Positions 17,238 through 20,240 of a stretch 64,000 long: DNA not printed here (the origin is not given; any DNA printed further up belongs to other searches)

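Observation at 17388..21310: The two leading operon genes (407 aa beta-rich, 900 aa helical-repeat plus mixed C-terminus) have no recognisable family and may be the client, sensor or effector of the Hsp70 machine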

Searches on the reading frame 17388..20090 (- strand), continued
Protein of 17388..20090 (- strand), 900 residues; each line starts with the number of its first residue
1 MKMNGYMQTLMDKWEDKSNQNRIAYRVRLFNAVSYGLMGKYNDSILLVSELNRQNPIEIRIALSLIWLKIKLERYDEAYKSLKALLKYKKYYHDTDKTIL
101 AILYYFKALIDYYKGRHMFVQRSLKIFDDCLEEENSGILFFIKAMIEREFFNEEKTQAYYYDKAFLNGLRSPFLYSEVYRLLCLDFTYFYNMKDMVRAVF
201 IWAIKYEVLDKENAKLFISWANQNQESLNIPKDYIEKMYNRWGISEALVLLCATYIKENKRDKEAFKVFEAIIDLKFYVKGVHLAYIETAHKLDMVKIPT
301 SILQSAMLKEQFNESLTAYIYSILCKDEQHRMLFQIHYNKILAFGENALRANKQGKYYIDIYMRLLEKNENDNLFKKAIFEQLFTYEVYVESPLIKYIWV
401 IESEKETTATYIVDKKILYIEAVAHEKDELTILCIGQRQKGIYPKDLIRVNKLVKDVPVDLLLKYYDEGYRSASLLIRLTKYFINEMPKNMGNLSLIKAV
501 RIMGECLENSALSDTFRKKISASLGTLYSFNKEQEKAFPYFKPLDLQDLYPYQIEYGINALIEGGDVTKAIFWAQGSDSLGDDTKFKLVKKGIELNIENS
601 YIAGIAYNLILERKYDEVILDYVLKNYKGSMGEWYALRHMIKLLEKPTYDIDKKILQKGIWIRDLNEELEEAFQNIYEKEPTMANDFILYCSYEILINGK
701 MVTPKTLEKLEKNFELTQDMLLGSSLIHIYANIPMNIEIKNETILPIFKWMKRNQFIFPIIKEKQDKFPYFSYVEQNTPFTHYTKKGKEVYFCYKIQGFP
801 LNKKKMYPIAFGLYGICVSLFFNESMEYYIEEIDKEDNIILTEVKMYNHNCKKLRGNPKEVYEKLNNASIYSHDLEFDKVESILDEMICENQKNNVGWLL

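Call 51: find_encoding_contigs(protein=P0009, flank=10000, max_places=3)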
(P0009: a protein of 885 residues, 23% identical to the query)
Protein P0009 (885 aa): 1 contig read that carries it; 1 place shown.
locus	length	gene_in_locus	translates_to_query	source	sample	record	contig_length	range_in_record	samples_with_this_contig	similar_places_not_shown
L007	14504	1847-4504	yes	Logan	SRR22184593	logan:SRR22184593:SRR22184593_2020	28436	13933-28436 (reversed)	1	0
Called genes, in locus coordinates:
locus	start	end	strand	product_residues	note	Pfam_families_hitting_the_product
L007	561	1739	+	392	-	PF18984:DUF5717_N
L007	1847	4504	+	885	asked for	PF18983:DUF5717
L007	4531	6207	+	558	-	PF00012:HSP70, PF06723:MreB_Mbl (faint)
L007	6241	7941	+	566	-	PF01025:GrpE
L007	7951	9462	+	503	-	PF00012:HSP70, PF18980:DUF5716_C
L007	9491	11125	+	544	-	PF00012:HSP70, PF06723:MreB_Mbl, PF00012:HSP70, PF18980:DUF5716_C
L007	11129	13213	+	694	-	PF00012:HSP70, PF06723:MreB_Mbl, PF00012:HSP70, PF20782:TssR_VWA (faint), PF00092:VWA (faint), PF25106:VWA_4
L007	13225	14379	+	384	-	PF13431:TPR_17 (faint), PF23914:TPR_CcmH_CycH (faint), PF13176:TPR_7 (faint), PF13428:TPR_14 (faint), PF13424:TPR_12 (weak), PF00515:TPR_1 (weak), PF07719:TPR_2 (weak), PF13181:TPR_8 (weak), +3 more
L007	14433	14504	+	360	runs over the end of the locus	PF17853:GGDEF_2, PF13556:HTH_30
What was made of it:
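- The cas neighbourhood is not conserved in the one relative whose downstream flank was read: in L007 the next gene carries GGDEF_2 and HTH_30 domains (call 51).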

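Call 52: find_encoding_contigs(protein=P0013, flank=10000, max_places=3)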
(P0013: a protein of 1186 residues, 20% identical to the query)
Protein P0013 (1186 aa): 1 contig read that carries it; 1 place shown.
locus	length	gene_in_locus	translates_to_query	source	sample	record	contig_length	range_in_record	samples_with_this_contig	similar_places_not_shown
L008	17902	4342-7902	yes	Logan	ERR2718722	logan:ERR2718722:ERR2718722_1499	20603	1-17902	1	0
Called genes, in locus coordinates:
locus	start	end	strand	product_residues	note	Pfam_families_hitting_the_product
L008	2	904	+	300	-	?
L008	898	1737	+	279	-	-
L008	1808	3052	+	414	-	PF01471:PG_binding_1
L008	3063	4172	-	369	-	PF00155:Aminotran_1_2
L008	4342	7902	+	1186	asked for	PF18984:DUF5717_N, PF18983:DUF5717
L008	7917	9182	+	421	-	PF18980:DUF5716_C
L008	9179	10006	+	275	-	-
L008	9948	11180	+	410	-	-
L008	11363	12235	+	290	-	PF00497:SBP_bac_3, PF09084:NMT1 (weak)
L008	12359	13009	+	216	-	PF00528:BPD_transp_1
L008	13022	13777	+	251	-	PF00005:ABC_tran, PF02463:SMC_N (weak), PF13304:AAA_21 (weak)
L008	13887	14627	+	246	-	PF01259:SAICAR_synt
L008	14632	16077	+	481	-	PF13230:GATase_4 (faint), PF13522:GATase_6, PF13537:GATase_7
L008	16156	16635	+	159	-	PF13302:Acetyltransf_3 (weak), PF00583:Acetyltransf_1, PF13673:Acetyltransf_10, PF13508:Acetyltransf_7, PF08445:FR47 (weak)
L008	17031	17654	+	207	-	PF00440:TetR_N (faint), PF17929:TetR_C_34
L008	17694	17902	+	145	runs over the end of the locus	PF03358:FMN_red, PF12682:Flavodoxin_4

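Call 53: find_encoding_contigs(protein=P0004, flank=10000, max_places=2)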
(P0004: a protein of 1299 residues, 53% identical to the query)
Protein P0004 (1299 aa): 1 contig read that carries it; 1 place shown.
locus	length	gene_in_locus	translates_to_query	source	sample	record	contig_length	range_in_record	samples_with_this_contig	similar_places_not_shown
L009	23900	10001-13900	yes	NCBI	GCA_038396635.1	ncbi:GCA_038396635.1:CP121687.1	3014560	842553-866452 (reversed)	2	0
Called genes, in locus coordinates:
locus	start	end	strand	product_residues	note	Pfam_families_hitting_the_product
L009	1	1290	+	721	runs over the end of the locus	PF00521:DNA_topoisoIV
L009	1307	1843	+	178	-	PF00156:Pribosyltran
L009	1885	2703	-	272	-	PF02675:AdoMet_dc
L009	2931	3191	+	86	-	PF01257:2Fe-2S_thioredx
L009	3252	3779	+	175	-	PF00160:Pro_isomerase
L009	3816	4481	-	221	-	PF01569:PAP2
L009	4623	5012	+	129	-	-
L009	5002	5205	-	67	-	-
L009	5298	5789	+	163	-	PF13302:Acetyltransf_3, PF13420:Acetyltransf_4, PF00583:Acetyltransf_1, PF13673:Acetyltransf_10, PF13508:Acetyltransf_7, PF08445:FR47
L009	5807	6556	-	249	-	PF00882:Zn_dep_PLPC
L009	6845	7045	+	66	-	PF00313:CSD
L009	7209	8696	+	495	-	PF14821:Thr_synth_N, PF00291:PALP, PF24857:THR4_C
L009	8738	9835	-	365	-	PF00155:Aminotran_1_2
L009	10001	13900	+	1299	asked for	PF18984:DUF5717_N, PF18983:DUF5717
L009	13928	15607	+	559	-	PF00012:HSP70, PF06723:MreB_Mbl (weak)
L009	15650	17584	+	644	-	PF01025:GrpE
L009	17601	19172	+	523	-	PF00012:HSP70, PF18980:DUF5716_C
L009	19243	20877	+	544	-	PF00012:HSP70, PF06723:MreB_Mbl, PF18980:DUF5716_C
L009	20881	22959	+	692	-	PF00012:HSP70, PF06723:MreB_Mbl, PF00092:VWA, PF13519:VWA_2 (faint), PF25106:VWA_4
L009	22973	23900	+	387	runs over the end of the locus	PF25062:ARM_TT21_N (faint), PF25063:ARM_TT21_C (faint), PF00515:TPR_1 (faint), PF07719:TPR_2 (faint), PF13174:TPR_6 (faint), PF13176:TPR_7 (faint), PF13429:TPR_15 (weak), PF13432:TPR_16 (weak), +12 more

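Call 58: list_cluster_members(proteins=[P0014, P0016, P0020, P0030, P0044, P0060, P0080, P0108, P0135, P0161])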
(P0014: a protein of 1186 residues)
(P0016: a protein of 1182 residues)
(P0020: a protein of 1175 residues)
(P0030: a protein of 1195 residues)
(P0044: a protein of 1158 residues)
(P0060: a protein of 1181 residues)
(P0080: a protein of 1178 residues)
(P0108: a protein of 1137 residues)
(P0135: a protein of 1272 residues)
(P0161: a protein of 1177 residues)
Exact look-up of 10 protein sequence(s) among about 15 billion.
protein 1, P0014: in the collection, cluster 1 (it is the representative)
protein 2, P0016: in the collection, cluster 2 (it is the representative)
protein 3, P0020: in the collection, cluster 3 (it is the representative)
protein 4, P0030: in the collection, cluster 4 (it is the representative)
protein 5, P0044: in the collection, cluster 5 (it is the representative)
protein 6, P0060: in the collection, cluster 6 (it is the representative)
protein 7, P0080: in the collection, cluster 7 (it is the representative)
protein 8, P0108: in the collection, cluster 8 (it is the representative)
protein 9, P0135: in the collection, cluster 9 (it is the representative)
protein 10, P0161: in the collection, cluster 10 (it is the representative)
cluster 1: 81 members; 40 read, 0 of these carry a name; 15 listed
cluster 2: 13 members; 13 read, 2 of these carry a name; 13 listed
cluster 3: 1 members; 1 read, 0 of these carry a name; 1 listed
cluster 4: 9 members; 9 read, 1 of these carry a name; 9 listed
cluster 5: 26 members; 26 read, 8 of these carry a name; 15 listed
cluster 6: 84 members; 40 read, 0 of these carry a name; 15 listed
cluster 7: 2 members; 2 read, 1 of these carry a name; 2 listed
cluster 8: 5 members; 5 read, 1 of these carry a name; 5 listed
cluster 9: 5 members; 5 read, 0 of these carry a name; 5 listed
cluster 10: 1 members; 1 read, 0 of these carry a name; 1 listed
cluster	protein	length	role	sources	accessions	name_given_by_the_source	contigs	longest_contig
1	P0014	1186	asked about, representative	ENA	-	-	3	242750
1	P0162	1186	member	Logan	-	-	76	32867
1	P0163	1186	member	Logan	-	-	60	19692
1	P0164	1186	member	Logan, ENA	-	-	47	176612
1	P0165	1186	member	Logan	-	-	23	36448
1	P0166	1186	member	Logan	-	-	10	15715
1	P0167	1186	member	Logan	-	-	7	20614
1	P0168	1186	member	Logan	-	-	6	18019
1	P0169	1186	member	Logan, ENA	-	-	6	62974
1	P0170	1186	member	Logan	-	-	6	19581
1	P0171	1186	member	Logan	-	-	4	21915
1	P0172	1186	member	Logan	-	-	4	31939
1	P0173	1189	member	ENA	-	-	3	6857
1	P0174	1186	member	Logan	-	-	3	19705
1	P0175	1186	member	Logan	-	-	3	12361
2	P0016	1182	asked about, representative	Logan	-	-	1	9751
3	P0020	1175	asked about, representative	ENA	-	-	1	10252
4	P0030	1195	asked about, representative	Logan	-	-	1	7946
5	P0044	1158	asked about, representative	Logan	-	-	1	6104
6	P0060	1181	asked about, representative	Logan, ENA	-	-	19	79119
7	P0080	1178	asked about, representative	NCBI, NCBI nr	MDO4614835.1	MAG: DUF5717 family protein [Lachnospiraceae bacterium] | DUF5717 family protein [Lachnospiraceae bacterium]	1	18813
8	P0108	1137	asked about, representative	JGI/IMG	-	-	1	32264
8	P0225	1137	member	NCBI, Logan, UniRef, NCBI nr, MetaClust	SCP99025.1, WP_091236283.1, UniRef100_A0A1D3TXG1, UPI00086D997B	DUF5717 family protein [Anaerobium acetethylicum] | DUF5717 domain-containing protein n=1 Tax=Anaerobium acetethylicum TaxID=1619234 ... | status=active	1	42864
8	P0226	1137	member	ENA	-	-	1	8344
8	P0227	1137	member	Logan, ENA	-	-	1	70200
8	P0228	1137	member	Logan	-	-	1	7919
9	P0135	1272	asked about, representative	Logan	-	-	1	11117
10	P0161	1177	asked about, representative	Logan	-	-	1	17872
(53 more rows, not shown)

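Call 60: find_related_loci(query=A6, collection=metagenome_contigs, flank=6000)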
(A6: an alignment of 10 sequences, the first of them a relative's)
Query A6 (1186 aa) in metagenome_contigs; peptide patterns used: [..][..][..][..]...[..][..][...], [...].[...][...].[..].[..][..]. (x = any residue, [..] = any of these).
600 stretches matched a pattern (row limit reached: there are more); 507 encode a relative of the query (tblastn E <= 1e-3); the best 80 are kept; 80 distinct loci.
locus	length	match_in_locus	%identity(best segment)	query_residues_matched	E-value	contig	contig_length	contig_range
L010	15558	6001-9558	99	1-1186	0e+0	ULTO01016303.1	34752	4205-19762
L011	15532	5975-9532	81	1-1186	0e+0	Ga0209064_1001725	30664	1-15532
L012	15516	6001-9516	32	9-1183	0e+0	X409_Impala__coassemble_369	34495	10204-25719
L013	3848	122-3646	31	10-1185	0e+0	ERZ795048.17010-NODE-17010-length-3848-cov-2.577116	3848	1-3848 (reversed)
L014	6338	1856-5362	29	9-1177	4e-157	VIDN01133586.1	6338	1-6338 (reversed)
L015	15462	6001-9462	28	4-1161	3e-137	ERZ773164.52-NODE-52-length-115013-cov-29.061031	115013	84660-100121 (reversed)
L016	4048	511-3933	29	4-1161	4e-141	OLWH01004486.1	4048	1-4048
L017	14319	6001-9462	28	4-1161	1e-136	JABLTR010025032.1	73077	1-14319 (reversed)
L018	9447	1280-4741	28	4-1161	2e-136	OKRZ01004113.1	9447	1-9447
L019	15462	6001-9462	28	4-1161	2e-135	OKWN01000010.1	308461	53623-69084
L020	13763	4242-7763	29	1-1172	7e-134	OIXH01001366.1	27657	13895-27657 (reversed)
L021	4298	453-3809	27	1-1119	6e-124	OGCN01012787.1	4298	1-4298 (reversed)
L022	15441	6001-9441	27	4-1155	1e-118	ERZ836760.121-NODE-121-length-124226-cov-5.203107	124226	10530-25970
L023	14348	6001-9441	27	4-1155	2e-118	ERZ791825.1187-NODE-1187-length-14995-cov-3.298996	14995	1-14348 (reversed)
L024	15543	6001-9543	27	1-1185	3e-118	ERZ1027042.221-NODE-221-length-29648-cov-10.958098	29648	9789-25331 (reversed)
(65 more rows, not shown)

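Call 68: search_protein_families(library=ncbifam, proteins=[L005:8962-9789:+, L005:9804-10976:+, L005:7705-8949:+], max_evalue=0.001)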
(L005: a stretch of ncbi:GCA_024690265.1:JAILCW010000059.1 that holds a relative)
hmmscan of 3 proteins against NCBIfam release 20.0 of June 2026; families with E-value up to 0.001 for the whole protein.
L005:8962-9789:+ (275 aa): 0 families

L005:9804-10976:+ (390 aa): 0 families

L005:7705-8949:+ (414 aa): 0 families

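Call 71: search_protein_families(library=phrogs, proteins=[window:17388-20090:-], max_evalue=0.001)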
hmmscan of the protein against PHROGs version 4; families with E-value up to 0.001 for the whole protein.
window:17388-20090:- (900 aa): 0 families

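Call 72: search_dna_similar(query=window:17388-20090:-, collection=plasmids, mode=protein, max_evalue=0.001, max_rows=10)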
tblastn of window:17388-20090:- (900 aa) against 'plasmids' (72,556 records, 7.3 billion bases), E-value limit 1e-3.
No match.
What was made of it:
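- No plasmid match (call 72).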

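Call 73: search_dna_similar(query=window:17388-20090:-, collection=phages, mode=protein, max_evalue=0.001, max_rows=10)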
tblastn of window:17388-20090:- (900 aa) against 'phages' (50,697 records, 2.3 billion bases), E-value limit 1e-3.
Records with a match: 1; places in all: 1; records where one place covers at least 80% of the query: 0.
Best place of each record, by identity: <60% 1.
By first word of the organism name: Bacteriophage 1.
By host as written in the record: - 1.
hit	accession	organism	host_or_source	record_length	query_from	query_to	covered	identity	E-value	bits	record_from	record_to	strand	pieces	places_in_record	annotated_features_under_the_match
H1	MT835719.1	Bacteriophage sp.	human fecal samples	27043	508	832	36%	22.6%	6e-10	70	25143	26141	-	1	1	record has no annotation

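Call 75: get_annotated_region(hit=H1, flank=9000)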
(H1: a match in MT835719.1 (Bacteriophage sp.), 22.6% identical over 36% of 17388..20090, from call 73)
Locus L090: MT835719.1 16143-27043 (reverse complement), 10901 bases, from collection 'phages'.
description: UNVERIFIED: Bacteriophage sp. clone scaffold_523 genomic sequence.
organism: Bacteriophage sp. (NCBI taxid 38018)
taxonomy: Viruses
host: -; source: human fecal samples; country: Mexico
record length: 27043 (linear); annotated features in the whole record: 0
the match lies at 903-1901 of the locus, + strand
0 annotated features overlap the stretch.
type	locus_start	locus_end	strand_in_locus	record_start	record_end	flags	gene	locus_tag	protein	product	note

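Call 79: search_protein_families(library=pfam, proteins=[L090:5506-7239:+, L090:8980-10899:+, L090:7422-8036:-, L090:3362-4207:+, L090:4204-5385:+], max_evalue=0.001)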
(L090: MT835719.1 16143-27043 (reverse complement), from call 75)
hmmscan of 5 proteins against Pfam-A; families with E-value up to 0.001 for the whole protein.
L090:5506-7239:+ (578 aa): 4 families
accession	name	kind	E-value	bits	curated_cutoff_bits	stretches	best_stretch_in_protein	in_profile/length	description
PF00015.26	MCPsignal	-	3e-40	138.3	34.6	1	396-540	13-171/172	Methyl-accepting chemotaxis protein (MCP) signalling domain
PF00672.30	HAMP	-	6e-10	39.7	25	1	229-269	5-45/53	HAMP domain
PF12729.13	4HB_MCP_1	-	3.1e-06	27.3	27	1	24-178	2-158/181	Four helix bundle sensory module for signal transduction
PF18947.5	HAMP_2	-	0.00046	20.5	24.3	0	224-257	14-47/67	HAMP domain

L090:8980-10899:+ (640 aa): 8 families
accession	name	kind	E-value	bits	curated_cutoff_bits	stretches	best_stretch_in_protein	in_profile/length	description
PF02421.24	FeoB_N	-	1.8e-66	222.9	27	1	11-162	3-155/156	Ferrous iron transport protein B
PF07670.19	Gate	-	2.4e-38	131.2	29.6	2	360-455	1-103/104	Nucleoside recognition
PF07664.17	FeoB_C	-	5.4e-20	71.3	26.6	1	465-517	1-54/54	Ferrous iron transport protein B C terminus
PF01926.29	MMR_HSR1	-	1e-18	67.9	21.9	1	12-120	3-112/113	50S ribosome-binding GTPase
PF17910.6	FeoB_Cyto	-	1.7e-15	57.6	23.4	1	184-270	5-90/90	FeoB cytosolic helical domain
PF09439.16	SRPRB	-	2.3e-06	27.5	25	1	8-109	3-96/178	Signal recognition particle receptor beta subunit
PF00009.33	GTP_EFTU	-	3.9e-06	27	26.5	1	56-165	71-184/188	Elongation factor Tu GTP binding domain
PF03193.22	RsgA_GTPase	-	0.00088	19.6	30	0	107-161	48-102/174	RsgA GTPase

L090:7422-8036:- (205 aa): 1 family
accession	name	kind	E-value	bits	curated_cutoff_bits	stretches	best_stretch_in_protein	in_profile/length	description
PF05067.18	Mn_catalase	-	6.1e-49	167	27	1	2-184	1-197/284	Manganese containing catalase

L090:3362-4207:+ (282 aa): 1 family
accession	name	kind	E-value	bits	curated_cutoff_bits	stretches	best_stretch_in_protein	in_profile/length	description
PF07719.23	TPR_2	-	0.00039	20.8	27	0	163-191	5-33/34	Tetratricopeptide repeat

L090:4204-5385:+ (394 aa): 1 family
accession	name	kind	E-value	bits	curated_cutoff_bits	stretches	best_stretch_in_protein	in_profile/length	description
PF18949.5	DUF5693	-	0.00024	20.2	29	1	132-223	276-358/609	Family of unknown function (DUF5693)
